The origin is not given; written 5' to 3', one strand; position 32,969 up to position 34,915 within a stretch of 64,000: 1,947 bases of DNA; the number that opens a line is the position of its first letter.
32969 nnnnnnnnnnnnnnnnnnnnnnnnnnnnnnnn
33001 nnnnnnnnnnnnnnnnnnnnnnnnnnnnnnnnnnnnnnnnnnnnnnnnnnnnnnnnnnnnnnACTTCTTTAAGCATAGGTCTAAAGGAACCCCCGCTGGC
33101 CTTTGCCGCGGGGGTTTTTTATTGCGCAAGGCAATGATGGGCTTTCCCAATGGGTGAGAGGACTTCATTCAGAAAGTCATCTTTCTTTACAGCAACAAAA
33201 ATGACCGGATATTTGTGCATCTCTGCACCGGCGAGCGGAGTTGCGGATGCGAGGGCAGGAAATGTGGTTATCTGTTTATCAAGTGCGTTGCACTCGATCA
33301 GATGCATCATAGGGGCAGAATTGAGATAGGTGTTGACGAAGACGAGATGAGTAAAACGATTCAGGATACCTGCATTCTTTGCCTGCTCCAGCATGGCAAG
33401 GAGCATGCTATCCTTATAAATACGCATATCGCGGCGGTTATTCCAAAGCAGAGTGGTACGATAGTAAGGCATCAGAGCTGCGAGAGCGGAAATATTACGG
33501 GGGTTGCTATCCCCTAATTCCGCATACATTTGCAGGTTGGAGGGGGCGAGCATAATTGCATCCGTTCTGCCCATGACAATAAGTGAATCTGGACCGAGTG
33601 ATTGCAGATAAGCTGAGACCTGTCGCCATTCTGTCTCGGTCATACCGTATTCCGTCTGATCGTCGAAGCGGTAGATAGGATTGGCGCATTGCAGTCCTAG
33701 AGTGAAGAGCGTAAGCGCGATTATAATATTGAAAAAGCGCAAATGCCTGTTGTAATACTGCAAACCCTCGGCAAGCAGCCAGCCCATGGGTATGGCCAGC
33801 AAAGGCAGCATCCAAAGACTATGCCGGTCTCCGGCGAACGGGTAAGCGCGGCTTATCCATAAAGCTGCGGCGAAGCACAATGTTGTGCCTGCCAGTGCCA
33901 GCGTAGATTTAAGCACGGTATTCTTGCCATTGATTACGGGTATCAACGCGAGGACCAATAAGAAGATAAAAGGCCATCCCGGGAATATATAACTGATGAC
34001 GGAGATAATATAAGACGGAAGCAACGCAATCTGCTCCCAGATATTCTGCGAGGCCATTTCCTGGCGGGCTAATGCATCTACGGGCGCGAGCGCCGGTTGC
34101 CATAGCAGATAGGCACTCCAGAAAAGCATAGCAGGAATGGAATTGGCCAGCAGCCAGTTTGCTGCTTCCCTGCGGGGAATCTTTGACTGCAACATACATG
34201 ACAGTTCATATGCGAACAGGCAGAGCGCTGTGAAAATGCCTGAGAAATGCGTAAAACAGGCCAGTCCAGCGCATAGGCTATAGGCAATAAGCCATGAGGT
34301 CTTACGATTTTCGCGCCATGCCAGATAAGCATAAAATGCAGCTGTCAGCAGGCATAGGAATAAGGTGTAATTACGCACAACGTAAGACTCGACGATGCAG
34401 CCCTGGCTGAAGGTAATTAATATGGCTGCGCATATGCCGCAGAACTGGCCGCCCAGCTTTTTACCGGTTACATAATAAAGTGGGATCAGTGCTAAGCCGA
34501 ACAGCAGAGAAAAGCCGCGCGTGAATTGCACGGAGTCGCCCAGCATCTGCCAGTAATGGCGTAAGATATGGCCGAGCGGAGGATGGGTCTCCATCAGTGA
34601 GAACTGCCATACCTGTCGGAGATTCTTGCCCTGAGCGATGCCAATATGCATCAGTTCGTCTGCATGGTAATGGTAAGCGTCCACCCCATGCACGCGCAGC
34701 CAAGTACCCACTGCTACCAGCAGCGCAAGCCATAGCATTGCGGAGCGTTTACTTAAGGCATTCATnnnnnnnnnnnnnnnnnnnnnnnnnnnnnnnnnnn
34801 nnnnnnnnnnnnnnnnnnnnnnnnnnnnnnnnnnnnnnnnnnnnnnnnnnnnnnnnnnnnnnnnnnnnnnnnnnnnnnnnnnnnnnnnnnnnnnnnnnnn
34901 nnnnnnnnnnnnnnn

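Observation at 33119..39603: Three tandem ArnT/PMT-like GT-C glycosyltransferase paralogs divergently paired with a GT2-methyltransferase fusion, between clpP and valS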

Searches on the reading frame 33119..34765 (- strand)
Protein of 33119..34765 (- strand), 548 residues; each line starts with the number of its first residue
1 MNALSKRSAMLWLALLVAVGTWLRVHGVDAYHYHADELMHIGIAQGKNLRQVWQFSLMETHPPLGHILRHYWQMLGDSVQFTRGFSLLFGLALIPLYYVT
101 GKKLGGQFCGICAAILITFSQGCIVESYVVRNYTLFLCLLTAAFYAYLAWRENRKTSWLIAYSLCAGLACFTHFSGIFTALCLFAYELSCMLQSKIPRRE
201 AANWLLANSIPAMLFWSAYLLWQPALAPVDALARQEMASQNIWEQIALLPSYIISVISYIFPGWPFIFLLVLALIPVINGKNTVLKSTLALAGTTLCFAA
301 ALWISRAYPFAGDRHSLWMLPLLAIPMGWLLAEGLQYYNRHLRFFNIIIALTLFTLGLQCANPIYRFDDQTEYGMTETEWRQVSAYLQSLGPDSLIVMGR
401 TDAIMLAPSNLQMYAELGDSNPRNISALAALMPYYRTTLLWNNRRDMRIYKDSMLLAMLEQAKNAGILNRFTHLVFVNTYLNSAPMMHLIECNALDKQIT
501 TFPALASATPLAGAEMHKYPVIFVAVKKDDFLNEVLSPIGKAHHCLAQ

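Call 3: search_protein_families(library=pfam, proteins=[window:33119-34765:-], max_evalue=0.1)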
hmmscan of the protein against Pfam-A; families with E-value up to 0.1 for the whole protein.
window:33119-34765:- (548 aa): 2 families
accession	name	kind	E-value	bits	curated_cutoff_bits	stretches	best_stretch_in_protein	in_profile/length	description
PF13231.12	PMT_2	-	5.6e-05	23.8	26.1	1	61-194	2-140/160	Dolichyl-phosphate-mannose-protein mannosyltransferase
PF11028.14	TMEM260-like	-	0.0002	21.6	24.2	1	104-181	83-164/179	Protein O-mannosyl-transferase TMEM260-like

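Call 4: search_protein_families(library=ncbifam, proteins=[window:33119-34765:-], max_evalue=0.1)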
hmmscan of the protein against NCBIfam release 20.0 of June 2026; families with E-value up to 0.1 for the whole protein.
window:33119-34765:- (548 aa): 4 families
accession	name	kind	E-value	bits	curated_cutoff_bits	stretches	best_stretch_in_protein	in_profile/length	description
TIGR03663.1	TIGR03663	subfamily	7.5e-08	31.8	126.25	1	14-181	5-171/435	flippase activity-associated protein Agl23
TIGR04154.1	archaeo_STT3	subfamily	0.0002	19.8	450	1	87-187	103-209/831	oligosaccharyl transferase, archaeosortase A system-associated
NF002766.0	PRK02833.1-4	equivalog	0.041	14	247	0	243-305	68-128/137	phosphate-starvation-inducible protein PsiE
NF010231.0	PRK13682.2-1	equivalog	0.062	13.6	82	0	344-362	36-54/57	hypothetical protein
